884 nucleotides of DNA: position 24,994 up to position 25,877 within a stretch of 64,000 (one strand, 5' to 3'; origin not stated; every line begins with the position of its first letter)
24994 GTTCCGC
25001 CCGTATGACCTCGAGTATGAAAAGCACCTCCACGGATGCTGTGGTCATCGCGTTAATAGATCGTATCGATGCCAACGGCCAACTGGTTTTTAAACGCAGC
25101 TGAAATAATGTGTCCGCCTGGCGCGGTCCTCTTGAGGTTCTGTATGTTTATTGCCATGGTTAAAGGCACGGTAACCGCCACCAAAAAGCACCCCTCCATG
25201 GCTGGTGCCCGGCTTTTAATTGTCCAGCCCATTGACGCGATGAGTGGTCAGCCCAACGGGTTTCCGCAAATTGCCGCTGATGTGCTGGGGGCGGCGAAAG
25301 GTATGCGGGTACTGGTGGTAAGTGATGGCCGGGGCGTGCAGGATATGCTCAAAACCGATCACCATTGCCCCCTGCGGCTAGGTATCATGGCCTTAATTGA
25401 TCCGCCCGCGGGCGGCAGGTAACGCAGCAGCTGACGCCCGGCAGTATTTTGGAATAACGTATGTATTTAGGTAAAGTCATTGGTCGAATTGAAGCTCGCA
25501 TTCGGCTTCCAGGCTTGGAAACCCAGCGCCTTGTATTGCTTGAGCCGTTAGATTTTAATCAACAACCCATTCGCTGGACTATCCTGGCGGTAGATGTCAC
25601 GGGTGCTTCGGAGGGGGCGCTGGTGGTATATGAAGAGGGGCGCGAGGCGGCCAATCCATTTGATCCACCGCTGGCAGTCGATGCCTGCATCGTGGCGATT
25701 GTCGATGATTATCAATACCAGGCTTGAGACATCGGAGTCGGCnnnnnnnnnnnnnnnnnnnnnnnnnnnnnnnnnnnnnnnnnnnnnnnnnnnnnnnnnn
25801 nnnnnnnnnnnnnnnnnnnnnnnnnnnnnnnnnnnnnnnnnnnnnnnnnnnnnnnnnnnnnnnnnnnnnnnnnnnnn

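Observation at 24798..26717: Three tandem BMC vertex (EutN/CcmL) paralogs operonically fused to a UbiA prenyltransferase, with no shell hexamers nearby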

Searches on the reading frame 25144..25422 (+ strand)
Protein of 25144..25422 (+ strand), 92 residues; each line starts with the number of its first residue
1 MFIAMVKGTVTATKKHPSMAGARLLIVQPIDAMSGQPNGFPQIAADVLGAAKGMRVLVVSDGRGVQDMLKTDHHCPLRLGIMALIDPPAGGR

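Call 13: find_homologous_proteins(query=window:25144-25422:+, max_evalue=0.001)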
Query window:25144-25422:+ (92 aa): 21 proteins with E <= 0.001 among 21 candidates.
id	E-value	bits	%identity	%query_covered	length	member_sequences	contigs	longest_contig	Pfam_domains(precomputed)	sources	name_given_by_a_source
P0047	1.5e-47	177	90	100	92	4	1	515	PF03319.20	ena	-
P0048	1.5e-46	174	89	100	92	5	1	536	PF03319.20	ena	-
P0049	9.7e-45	168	88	100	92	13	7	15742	PF03319.20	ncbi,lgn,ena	-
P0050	6.4e-44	166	87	99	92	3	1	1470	PF03319.20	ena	-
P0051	2.5e-43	164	89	96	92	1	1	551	PF03319.20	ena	-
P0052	6.0e-43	162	84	97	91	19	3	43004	PF03319.20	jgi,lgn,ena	-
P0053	1.1e-42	162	86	99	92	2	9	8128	PF03319.20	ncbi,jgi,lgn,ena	jgi:ethanolamine utilization protein EutN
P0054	4.9e-42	160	85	100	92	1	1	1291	PF03319.20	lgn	-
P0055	1.3e-41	158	85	99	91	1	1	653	PF03319.20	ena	-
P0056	1.5e-41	158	85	99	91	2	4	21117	PF03319.20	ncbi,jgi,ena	jgi:ethanolamine utilization protein EutN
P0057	2.8e-41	157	84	99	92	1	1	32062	PF03319.20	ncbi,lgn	-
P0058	2.7e-37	144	78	97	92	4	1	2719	PF03319.20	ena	-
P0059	2.3e-36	141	80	97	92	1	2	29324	PF03319.20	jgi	jgi:ethanolamine utilization protein EutN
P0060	7.1e-31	124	86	72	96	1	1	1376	PF03319.20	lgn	-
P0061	7.7e-29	117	69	93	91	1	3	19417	PF03319.20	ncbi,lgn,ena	-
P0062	6.1e-28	115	68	92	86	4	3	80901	PF03319.20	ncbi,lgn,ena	-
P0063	8.6e-28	114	65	93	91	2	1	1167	PF03319.20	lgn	-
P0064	5.6e-26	108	63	97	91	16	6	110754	PF03319.20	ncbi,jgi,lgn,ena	jgi:ethanolamine utilization protein EutN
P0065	2.6e-25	106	62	97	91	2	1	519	PF03319.20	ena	-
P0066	8.6e-25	104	62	95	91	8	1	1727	PF03319.20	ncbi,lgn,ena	-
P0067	2.5e-16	77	59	77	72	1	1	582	PF03319.20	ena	-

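Call 14: find_encoding_contigs(protein=P0064, flank=10000, max_places=3)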
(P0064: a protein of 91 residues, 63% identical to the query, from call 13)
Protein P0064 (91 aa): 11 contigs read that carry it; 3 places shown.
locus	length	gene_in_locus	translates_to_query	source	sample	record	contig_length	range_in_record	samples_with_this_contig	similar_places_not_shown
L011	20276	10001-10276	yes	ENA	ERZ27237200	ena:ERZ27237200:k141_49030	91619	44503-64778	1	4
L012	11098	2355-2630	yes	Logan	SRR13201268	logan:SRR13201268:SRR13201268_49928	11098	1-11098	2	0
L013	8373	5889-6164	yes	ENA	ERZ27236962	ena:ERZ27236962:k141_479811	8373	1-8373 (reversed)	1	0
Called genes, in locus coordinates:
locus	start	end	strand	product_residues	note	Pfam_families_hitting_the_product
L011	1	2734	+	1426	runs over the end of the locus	PF12951:PATR, PF03797:Autotransporter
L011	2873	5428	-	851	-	PF11897:DUF3417, PF00343:Phosphorylase, PF28476:GlgP_C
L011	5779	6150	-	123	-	PF00581:Rhodanese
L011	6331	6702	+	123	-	PF00164:Ribosom_S12_S23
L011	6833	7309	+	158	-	PF00177:Ribosomal_S7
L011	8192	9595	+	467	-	PF13727:CoA_binding_3, PF02397:Bac_transf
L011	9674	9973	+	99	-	PF03319:EutN_CcmL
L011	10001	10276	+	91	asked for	PF03319:EutN_CcmL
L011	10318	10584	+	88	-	PF03319:EutN_CcmL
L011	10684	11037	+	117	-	-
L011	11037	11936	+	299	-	-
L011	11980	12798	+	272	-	PF01242:PTPS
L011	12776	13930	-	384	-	PF12679:ABC2_membrane_2, PF12730:ABC2_membrane_4, PF13346:ABC2_membrane_5 (weak), PF12698:ABC2_membrane_3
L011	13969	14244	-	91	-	PF00708:Acylphosphatase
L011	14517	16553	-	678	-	PF00432:Prenyltrans (faint), PF13249:SQHop_cyclase_N, PF07678:TED_complement (faint), PF13243:SQHop_cyclase_C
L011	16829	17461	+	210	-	PF01330:RuvA_N, PF14520:HHH_5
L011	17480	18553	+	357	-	PF05496:RuvB_N, PF13191:AAA_16 (faint), PF00004:AAA, PF07726:AAA_3 (weak), PF07728:AAA_5, PF17864:AAA_lid_4, PF05491:WHD_RuvB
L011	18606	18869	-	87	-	PF00381:PTS-HPr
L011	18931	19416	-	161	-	PF00359:PTS_EIIA_2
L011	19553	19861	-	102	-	PF02482:Ribosomal_S30AE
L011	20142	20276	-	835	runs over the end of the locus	-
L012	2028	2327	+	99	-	PF03319:EutN_CcmL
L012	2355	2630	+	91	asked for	PF03319:EutN_CcmL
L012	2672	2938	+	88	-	PF03319:EutN_CcmL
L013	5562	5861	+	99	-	PF03319:EutN_CcmL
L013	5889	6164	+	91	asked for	PF03319:EutN_CcmL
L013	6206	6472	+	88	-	PF03319:EutN_CcmL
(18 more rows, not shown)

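Call 15: find_encoding_contigs(protein=P0062, flank=10000, max_places=2)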
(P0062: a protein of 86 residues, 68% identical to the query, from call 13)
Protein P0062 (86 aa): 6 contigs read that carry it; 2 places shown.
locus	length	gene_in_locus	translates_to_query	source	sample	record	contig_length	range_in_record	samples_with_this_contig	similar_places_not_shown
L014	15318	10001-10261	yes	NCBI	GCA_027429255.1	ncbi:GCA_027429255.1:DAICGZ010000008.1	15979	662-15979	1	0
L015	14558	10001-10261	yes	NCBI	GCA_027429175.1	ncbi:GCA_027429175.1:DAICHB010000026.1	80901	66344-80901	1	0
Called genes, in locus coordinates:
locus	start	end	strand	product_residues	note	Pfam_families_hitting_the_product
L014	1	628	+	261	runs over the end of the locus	PF13489:Methyltransf_23, PF02353:CMAS (weak), PF13847:Methyltransf_31, PF08241:Methyltransf_11, PF08242:Methyltransf_12, PF13649:Methyltransf_25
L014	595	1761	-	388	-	PF00109:ketoacyl-synt, PF02801:Ketoacyl-synt_C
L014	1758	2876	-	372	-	PF04055:Radical_SAM, PF06968:BATS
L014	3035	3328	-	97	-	-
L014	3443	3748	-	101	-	-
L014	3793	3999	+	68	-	-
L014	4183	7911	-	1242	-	PF02775:TPP_enzyme_C, PF01558:POR, PF20169:DUF6537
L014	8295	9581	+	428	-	PF13439:Glyco_transf_4 (faint), PF00534:Glycos_transf_1, PF13692:Glyco_trans_1_4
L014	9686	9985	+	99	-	PF03319:EutN_CcmL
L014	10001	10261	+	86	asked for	PF03319:EutN_CcmL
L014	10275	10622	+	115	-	PF03319:EutN_CcmL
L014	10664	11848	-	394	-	PF01937:ARMT1-like_dom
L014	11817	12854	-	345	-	PF01263:Aldose_epim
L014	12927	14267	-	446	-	PF07690:MFS_1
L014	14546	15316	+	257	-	?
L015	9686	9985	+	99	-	PF03319:EutN_CcmL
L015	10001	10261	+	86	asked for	PF03319:EutN_CcmL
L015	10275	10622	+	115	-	PF03319:EutN_CcmL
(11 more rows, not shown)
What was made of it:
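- In two other sublineages the upstream same-strand neighbour is also an envelope-glycan enzyme (Bac_transf, GT1) (calls 14, 15).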

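Call 22: find_related_loci(query=A1, collection=genome_contigs, flank=10000)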
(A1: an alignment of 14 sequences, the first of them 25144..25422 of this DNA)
Query A1 (92 aa) in genome_contigs; peptide patterns used: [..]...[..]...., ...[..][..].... (x = any residue, [..] = any of these).
418 stretches matched a pattern; 19 encode a relative of the query (tblastn E <= 1e-3); 19 distinct loci.
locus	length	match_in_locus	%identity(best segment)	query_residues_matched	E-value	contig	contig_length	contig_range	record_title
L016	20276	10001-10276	89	1-92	1e-51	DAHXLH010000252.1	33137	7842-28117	MAG TPA_asm: Phycisphaerales bacterium isolate clean1592 k141_551121, whole genome shotgun sequence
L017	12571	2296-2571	90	1-92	3e-51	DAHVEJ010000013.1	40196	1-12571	MAG TPA_asm: Phycisphaerales bacterium isolate clean5707 NODE_13_length_40196_cov_4.833421, whole genome shotgun sequenc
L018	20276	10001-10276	89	1-92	1e-50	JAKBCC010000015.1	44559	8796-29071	MAG: Planctomycetota bacterium isolate ZJ5.bin40 NODE_874_length_44559_cov_3.465228, whole genome shotgun sequence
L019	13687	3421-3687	88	1-89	5e-49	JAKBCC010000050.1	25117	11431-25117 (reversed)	MAG: Planctomycetota bacterium isolate ZJ5.bin40 NODE_2344_length_25117_cov_2.326451, whole genome shotgun sequence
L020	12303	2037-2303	88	1-89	5e-49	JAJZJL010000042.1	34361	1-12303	MAG: Planctomycetota bacterium isolate LSA5.bin36 NODE_1647_length_34361_cov_3.169042, whole genome shotgun sequence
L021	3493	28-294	85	1-89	8e-49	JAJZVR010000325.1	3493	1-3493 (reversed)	MAG: Planctomycetota bacterium isolate SKS5.bin63 NODE_50632_length_3493_cov_6.153001, whole genome shotgun sequence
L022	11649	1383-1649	75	1-89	2e-41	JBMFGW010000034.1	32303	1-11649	MAG: Phycisphaerae bacterium isolate KM4311-08 NODE_34_length_32303_cov_28.746881, whole genome shotgun sequence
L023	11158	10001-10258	69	1-86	5e-35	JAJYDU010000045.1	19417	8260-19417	MAG: Planctomycetota bacterium isolate DBS1-1.bin115 NODE_4677_length_19417_cov_2.147227, whole genome shotgun sequence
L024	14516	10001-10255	69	1-85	5e-35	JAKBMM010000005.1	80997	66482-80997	MAG: Planctomycetota bacterium isolate FK4.bin106 NODE_267_length_80997_cov_3.982330, whole genome shotgun sequence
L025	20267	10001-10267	64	1-89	1e-32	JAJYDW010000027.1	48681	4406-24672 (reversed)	MAG: Planctomycetota bacterium isolate DBS1-1.bin122 NODE_1039_length_48681_cov_3.811756, whole genome shotgun sequence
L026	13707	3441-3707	63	1-89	1e-32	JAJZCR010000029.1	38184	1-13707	MAG: Planctomycetota bacterium isolate JA3.bin18 NODE_323_length_38184_cov_4.262081, whole genome shotgun sequence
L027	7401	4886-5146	63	1-87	3e-32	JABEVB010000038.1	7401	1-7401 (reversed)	MAG: Phycisphaerales bacterium isolate MAG 19 k99_73800, whole genome shotgun sequence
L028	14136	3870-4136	63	1-89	2e-32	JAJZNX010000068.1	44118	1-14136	MAG: Planctomycetota bacterium isolate MAS4.bin39 NODE_696_length_44118_cov_2.944057, whole genome shotgun sequence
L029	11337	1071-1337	62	1-89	2e-31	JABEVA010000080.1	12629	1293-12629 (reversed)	MAG: Phycisphaerae bacterium isolate MAG 18 k99_141024, whole genome shotgun sequence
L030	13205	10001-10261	63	1-87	1e-31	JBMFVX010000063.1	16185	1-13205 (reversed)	MAG: Phycisphaerae bacterium isolate KM4364-03 NODE_63_length_16185_cov_63.161100, whole genome shotgun sequence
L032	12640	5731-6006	58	1-92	8e-31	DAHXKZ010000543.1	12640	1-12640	MAG TPA_asm: Phycisphaerales bacterium isolate clean1584 k141_668935, whole genome shotgun sequence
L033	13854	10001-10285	57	1-86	1e-26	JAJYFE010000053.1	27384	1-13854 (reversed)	MAG: Planctomycetota bacterium isolate DBS1-1.bin91 NODE_2764_length_27384_cov_2.099534, whole genome shotgun sequence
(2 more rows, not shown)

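Call 26: search_solved_structures(query=window:25144-25422:+, max_evalue=0.01)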
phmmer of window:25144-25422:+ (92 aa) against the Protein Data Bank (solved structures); distinct sequences matched with E-value up to 0.01: 10.
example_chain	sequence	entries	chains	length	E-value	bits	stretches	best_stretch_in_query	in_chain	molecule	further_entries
6owf_C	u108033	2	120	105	7.8e-08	35.8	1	3-87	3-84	Ethanolamine utilization protein EutN/carboxysome structural protein Ccml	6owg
5v74_A1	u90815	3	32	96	1e-07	35.4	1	2-87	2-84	Ethanolamine utilization protein EutN/carboxysome structural protein Ccml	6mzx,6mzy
2qw7_A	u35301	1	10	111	2e-07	34.5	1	2-83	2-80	Carbon dioxide concentrating mechanism protein ccmL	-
2hd3_A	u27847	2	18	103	3.2e-07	33.9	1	2-90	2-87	Ethanolamine utilization protein eutN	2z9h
4i7a_A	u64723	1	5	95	4e-07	33.5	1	1-86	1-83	Ethanolamine utilization protein EutN/carboxysome structural protein Ccml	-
4jw0_B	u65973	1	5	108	7.7e-07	32.7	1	2-70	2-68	Carbon dioxide concentrating mechanism protein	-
4n8x_1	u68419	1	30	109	1.2e-06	32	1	1-86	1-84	Carbon dioxide concentrating mechanism protein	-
4jvz_A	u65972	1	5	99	2.3e-05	28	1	1-87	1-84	Carbon dioxide concentrating mechanism protein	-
4n8f_A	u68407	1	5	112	3.3e-05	27.5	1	1-87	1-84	Carbon dioxide concentrating mechanism protein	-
7wkc_A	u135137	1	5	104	0.00011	25.7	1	1-87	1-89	Carboxysome shell vertex protein CcmL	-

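Call 30: search_protein_families(library=pfam, proteins=[L027:2803-4359:+, L030:10648-11625:-, L030:7868-9523:-, L032:4171-5355:+, L032:7437-9659:+, L033:10760-12241:+, L033:9058-9645:-, L011:10684-11037:+, L011:11037-11936:+, L032:6696-7028:+], max_evalue=0.01)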
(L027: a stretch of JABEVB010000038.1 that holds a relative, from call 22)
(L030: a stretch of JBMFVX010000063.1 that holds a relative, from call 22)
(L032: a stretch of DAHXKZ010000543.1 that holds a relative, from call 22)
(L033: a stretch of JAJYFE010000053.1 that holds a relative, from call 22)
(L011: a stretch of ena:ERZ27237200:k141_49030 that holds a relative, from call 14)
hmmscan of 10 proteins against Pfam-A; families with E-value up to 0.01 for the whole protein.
L027:2803-4359:+ (518 aa): 4 families
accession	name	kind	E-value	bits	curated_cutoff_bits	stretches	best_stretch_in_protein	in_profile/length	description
PF00393.24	6PGD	-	4.6e-132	440.2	27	1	214-508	1-290/290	6-phosphogluconate dehydrogenase, C-terminal domain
PF03446.21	NAD_binding_2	-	1.2e-41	142.9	21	1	21-182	1-157/161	NAD binding domain of 6-phosphogluconate dehydrogenase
PF03807.23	F420_oxidored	-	0.0015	19.5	21.6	1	21-121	1-93/94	NADP oxidoreductase coenzyme F420-dependent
PF01488.26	Shikimate_DH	-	0.0033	17.9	24.3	1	16-93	9-84/138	Shikimate / quinate 5-dehydrogenase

L030:10648-11625:- (325 aa): 0 families

L030:7868-9523:- (551 aa): 0 families

L032:4171-5355:+ (394 aa): 5 families
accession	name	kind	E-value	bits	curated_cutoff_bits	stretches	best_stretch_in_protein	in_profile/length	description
PF01180.27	DHO_dh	-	4.1e-75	253.1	27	1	90-377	2-291/291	Dihydroorotate dehydrogenase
PF03060.21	NMO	-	1.9e-06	28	28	1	299-361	167-227/331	Nitronate monooxygenase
PF00977.27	His_biosynth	-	0.0046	16.9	23.6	1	319-364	65-110/228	Histidine biosynthesis protein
PF01207.24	Dus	-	0.0053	16.3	20.4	0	320-364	177-222/311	Dihydrouridine synthase (Dus)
PF00478.31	IMPDH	-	0.0059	16.1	25.6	0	316-359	197-239/345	IMP dehydrogenase / GMP reductase domain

L032:7437-9659:+ (740 aa): 9 families
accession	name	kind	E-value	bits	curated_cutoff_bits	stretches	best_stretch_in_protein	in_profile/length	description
PF01138.27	RNase_PH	-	1e-59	201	25.5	2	12-142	2-130/130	3' exoribonuclease family, domain 1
PF00575.29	S1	-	4.5e-18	65.8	22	1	619-690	2-74/74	S1 RNA binding domain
PF03725.20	RNase_PH_C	-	2.7e-15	56.5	20.8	1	145-208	1-66/67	3' exoribonuclease family, domain 2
PF00013.35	KH_1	-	9e-13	48.2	21.5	1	557-613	3-65/66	KH domain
PF03726.19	PNPase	-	9.3e-08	32.9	24.6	1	256-320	20-81/81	Polyribonucleotide nucleotidyltransferase, RNA binding domain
PF22675.2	KH-I_KHDC4-BBP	-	1.1e-06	28.8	30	1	565-606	8-50/76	KHDC4/BBP-like, KH-domain type I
PF23459.1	S1_RRP5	-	2.5e-05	25.2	27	1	622-682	4-64/72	RRP5 S1 domain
PF07650.23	KH_2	-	0.0046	17.2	22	0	556-597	27-68/78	KH domain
PF13083.13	KH_KhpA-B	-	0.0076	16.6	32.1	1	553-577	28-52/73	KhpA/KhpB, KH domain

L033:10760-12241:+ (493 aa): 0 families

L033:9058-9645:- (195 aa): 0 families

L011:10684-11037:+ (117 aa): 0 families

L011:11037-11936:+ (299 aa): 0 families

L032:6696-7028:+ (110 aa): 0 families
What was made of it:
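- Tried and rejected: Other sublineages have 6PGD, DHODH, PNPase and ribosomal protein genes next to it, so I rejected this as over-reading (calls 14, 15, 30).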

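Call 73: predict_structure(alignment_id=A1)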
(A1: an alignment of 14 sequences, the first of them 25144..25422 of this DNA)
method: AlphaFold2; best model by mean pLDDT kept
length: 92 residues; sequences in the alignment: 14
mean_pLDDT: 87.2   pTM: 0.77
mean pLDDT of the five models: 87.2, 84.7, 74.7, 61.6, 61.3
residues with pLDDT >= 90: 50; 70-90: 36; 50-70: 4; < 50: 2
segments of 3 or more residues with pLDDT < 50: none
pLDDT, mean of each block of 10 residues (from residue 1): 95 80 94 92 93 93 84 86 77 42
secondary structure, 60 per line:
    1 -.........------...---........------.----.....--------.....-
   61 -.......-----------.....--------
elements in order: E2-10 E23-30 E42-46 E55-59 H62-68 E80-84

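Call 75: fold_search(model_id=the predicted structure, library=pdb)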
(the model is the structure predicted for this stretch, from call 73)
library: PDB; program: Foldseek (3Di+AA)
matches with E <= 10: 717; with E <= 0.001: 46
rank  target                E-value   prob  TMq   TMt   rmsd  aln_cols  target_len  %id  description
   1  6owg_1                8.3e-08  1.00  0.75  0.74   2.4        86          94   40  Structure of a synthetic beta-carboxysome shell, T=4 (released 2019-09-25)
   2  2z9h_C                8.8e-08  1.00  0.70  0.77   1.7        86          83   31  Ethanolamine utilization protein, EutN (released 2007-10-02)
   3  4jw0_B                8.8e-08  1.00  0.76  0.73   2.2        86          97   35  Structure of Gloeobacter violaceus CcmL (released 2013-09-04)
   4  6owf_0                1.3e-07  1.00  0.75  0.73   2.4        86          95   40  Structure of a synthetic beta-carboxysome shell, T=3 (released 2019-09-25)
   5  2qw7_H                1.3e-07  1.00  0.74  0.70   2.5        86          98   35  Carboxysome Subunit, CcmL (released 2008-03-04)
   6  2hd3_A                1.5e-07  1.00  0.80  0.77   1.8        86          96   34  Crystal Structure of the Ethanolamine Utilization Protein EutN from Escherichia coli, NESG Target ER316 (released 2006-08-15)
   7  4n8x_4                1.5e-07  1.00  0.75  0.71   2.4        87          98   36  The structure of Nostoc sp. PCC 7120 CcmL (released 2014-03-12)
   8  2qw7_C                1.8e-07  1.00  0.73  0.71   3.0        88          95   36  Carboxysome Subunit, CcmL (released 2008-03-04)
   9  2hd3_L                2.1e-07  1.00  0.74  0.72   2.8        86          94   34  Crystal Structure of the Ethanolamine Utilization Protein EutN from Escherichia coli, NESG Target ER316 (released 2006-08-15)
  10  4jvz_C                2.2e-07  1.00  0.75  0.72   2.4        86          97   32  Structure of Thermosynechococcus elongatus CcmL (released 2013-09-04)
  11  2hd3_K                2.3e-07  1.00  0.80  0.78   1.9        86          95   34  Crystal Structure of the Ethanolamine Utilization Protein EutN from Escherichia coli, NESG Target ER316 (released 2006-08-15)
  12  4jvz_B                2.3e-07  1.00  0.75  0.73   2.5        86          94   32  Structure of Thermosynechococcus elongatus CcmL (released 2013-09-04)
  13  4jw0_A                2.5e-07  1.00  0.78  0.75   2.1        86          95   35  Structure of Gloeobacter violaceus CcmL (released 2013-09-04)
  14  4n8f_A                2.5e-07  1.00  0.74  0.72   2.5        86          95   32  CcmL from Thermosynechococcus elongatus BP-1 (released 2014-03-12)
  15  2hd3_J                3.2e-07  1.00  0.75  0.76   5.4        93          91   32  Crystal Structure of the Ethanolamine Utilization Protein EutN from Escherichia coli, NESG Target ER316 (released 2006-08-15)
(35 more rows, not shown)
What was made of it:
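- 25144..25422 (+): BMC-P gene 2 (92 aa), 'special pentamer 1' (grey clade, PvmK class). Its motifs are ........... and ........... The AF2 model has pLDDT 87 and all 46 significant PDB matches are BMC-P (calls 73, 75).
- On BMC-P (EutN/CcmL, Pfam PF03319): All 46 PDB matches at E<=1e-3 are BMC-P subunits, with TM about 0.75 (calls 73, 75).
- Checked: An AlphaFold model of the middle protein (pLDDT 87) has BMC-P pentamer subunits as its top 46 PDB matches (calls 73, 75).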

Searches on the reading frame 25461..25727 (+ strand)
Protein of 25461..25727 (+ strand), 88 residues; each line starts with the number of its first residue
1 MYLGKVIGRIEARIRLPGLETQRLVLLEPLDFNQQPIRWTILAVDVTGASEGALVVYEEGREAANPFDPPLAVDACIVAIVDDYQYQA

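Call 3: search_protein_families(library=pfam, proteins=[window:25461-25727:+], max_evalue=1)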
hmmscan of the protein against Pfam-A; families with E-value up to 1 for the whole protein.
window:25461-25727:+ (88 aa): 1 family
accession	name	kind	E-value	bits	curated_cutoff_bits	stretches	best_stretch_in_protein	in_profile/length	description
PF03319.19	EutN_CcmL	-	1.1e-16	61.5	25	1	1-82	1-83/83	Ethanolamine utilisation protein EutN/carboxysome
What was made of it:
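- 25461..25727 (+): BMC-P gene 3 (88 aa), 'special pentamer 2' (orange/yellow clade, PvmM class). Its motif is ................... PF03319 scores 61.5 bits (call 3).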

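Call 4: search_protein_families(library=ncbifam, proteins=[window:25461-25727:+], max_evalue=1)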
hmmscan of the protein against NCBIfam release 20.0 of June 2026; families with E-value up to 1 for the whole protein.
window:25461-25727:+ (88 aa): 3 families
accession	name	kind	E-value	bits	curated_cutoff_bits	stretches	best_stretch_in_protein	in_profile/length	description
NF053795.1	beta_CO2some_L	equivalog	1.7e-06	28.3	125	1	1-83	1-84/99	beta-carboxysome shell vertex protein CcmL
NF011992.0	PRK15448.1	equivalog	2.5e-06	27.5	118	1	1-83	1-84/95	ethanolamine utilization microcompartment protein EutN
TIGR02704.1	carboxysome_B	equivalog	0.072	13.5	88.9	1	4-84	4-79/80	carboxysome peptide B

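Call 27: search_solved_structures(query=window:25461-25727:+, max_evalue=0.01)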
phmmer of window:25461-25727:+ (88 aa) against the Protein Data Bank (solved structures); distinct sequences matched with E-value up to 0.01: 6.
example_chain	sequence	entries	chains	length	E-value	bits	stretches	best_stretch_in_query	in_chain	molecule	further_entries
5v74_A1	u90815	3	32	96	5.9e-07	32.8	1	1-83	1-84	Ethanolamine utilization protein EutN/carboxysome structural protein Ccml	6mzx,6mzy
4i7a_A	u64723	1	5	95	2.1e-05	27.8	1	1-84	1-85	Ethanolamine utilization protein EutN/carboxysome structural protein Ccml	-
2hd3_A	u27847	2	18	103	2.4e-05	27.6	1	2-83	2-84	Ethanolamine utilization protein eutN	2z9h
2qw7_A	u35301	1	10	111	7.5e-05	26.1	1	1-83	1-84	Carbon dioxide concentrating mechanism protein ccmL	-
6owf_C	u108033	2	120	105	0.00022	24.6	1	1-83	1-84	Ethanolamine utilization protein EutN/carboxysome structural protein Ccml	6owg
6qn1_AA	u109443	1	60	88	0.0061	20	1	1-60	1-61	Carbon dioxide concentrating mechanism protein CcmL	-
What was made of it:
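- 25461..25727 (+): It matches PDB BMC-P chains (call 27).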
